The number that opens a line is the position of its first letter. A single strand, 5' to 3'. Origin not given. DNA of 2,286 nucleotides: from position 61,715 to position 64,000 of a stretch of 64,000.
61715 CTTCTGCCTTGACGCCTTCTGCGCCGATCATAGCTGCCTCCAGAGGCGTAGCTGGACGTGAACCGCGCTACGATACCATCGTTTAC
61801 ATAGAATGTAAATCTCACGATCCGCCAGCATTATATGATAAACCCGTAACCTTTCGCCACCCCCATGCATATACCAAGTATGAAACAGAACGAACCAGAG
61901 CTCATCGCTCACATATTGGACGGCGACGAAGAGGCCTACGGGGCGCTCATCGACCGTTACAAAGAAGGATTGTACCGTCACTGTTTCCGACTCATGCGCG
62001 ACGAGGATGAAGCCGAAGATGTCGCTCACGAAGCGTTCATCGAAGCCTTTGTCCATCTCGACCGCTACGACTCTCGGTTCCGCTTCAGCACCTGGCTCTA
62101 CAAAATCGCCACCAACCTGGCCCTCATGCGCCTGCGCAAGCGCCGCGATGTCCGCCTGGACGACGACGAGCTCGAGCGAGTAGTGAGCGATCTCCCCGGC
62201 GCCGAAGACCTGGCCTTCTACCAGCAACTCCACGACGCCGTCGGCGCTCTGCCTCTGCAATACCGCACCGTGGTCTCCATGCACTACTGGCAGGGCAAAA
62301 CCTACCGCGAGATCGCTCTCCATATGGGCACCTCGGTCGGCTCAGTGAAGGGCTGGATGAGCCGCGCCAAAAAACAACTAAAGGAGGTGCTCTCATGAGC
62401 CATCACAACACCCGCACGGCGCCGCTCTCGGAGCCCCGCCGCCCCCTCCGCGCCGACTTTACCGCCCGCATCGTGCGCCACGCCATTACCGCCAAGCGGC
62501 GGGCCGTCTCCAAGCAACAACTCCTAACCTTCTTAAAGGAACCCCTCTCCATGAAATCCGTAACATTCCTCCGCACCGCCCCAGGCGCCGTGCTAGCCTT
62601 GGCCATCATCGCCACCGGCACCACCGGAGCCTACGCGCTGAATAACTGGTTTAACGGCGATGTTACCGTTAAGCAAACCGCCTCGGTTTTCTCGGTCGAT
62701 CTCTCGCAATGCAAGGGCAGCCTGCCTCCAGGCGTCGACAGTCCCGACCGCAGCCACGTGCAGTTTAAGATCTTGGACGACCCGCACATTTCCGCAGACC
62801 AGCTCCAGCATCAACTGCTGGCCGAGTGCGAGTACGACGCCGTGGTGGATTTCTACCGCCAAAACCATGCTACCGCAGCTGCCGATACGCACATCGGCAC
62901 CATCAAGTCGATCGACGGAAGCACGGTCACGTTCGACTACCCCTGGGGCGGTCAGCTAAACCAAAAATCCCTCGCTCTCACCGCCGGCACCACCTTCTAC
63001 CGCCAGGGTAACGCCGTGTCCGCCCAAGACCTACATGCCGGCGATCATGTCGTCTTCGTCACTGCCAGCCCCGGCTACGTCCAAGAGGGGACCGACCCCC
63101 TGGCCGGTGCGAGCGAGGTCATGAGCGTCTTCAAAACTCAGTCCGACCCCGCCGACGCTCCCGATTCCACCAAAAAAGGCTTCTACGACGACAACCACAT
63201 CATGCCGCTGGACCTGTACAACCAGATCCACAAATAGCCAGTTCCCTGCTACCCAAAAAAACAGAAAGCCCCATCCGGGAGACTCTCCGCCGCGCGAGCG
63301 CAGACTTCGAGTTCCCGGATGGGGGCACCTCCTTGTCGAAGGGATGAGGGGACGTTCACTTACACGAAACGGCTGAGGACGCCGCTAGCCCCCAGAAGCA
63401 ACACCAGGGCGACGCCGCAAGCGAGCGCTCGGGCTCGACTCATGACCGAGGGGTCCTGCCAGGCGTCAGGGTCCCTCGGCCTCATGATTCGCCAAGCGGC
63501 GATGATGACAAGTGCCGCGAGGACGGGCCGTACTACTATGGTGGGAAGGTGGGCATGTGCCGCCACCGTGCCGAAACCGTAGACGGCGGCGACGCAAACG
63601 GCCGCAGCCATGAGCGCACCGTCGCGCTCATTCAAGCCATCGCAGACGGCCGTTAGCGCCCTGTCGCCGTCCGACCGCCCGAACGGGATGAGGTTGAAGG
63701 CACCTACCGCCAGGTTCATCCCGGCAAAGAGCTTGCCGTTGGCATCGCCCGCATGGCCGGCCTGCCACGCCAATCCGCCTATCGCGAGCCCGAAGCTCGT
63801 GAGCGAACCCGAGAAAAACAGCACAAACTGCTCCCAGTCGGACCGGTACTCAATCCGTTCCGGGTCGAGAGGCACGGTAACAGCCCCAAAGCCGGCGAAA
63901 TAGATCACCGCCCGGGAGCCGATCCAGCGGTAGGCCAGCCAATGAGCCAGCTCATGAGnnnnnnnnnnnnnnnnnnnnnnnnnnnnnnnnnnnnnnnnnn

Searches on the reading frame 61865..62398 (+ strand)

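Call 35: search_protein_families(library=pfam, proteins=[window:61865-62398:+], max_evalue=0.01)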
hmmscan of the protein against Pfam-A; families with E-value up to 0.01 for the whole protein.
window:61865-62398:+ (177 aa): 7 families
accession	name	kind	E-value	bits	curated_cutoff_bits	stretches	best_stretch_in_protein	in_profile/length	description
PF04542.20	Sigma70_r2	-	4.5e-18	65.2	24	1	28-94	1-69/71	Sigma-70 region 2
PF08281.18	Sigma70_r4_2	-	2e-17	63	25.7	1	120-172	2-54/54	Sigma-70, region 4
PF04545.22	Sigma70_r4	-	1.1e-07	31.7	24.1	1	128-174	4-50/50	Sigma-70, region 4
PF13518.12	HTH_28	-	1e-05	26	25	1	136-169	4-37/52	Helix-turn-helix domain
PF07638.17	Sigma70_ECF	-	0.00027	21.3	21.1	1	12-164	6-171/185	ECF sigma factor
PF06056.18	Terminase_5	-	0.0022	18.3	20.3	1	141-170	10-39/58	Putative ATPase subunit of terminase (gpP-like)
PF12645.13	HTH_16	-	0.0044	17.5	22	1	18-50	8-40/65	Helix-turn-helix domain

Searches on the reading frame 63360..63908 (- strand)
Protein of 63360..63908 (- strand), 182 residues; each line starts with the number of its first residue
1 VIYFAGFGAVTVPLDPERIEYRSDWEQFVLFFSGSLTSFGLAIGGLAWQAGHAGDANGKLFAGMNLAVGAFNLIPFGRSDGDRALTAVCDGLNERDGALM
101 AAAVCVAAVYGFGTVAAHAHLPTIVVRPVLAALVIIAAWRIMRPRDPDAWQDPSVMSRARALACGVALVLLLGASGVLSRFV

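Call 35: search_protein_families(library=pfam, proteins=[window:63360-63908:-], max_evalue=0.01)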
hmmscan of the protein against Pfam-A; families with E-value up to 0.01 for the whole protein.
window:63360-63908:- (182 aa): 1 family
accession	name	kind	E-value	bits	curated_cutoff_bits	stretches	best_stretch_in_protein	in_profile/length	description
PF02163.28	Peptidase_M50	-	1.6e-07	31.3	27.2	1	60-104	165-209/221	Peptidase family M50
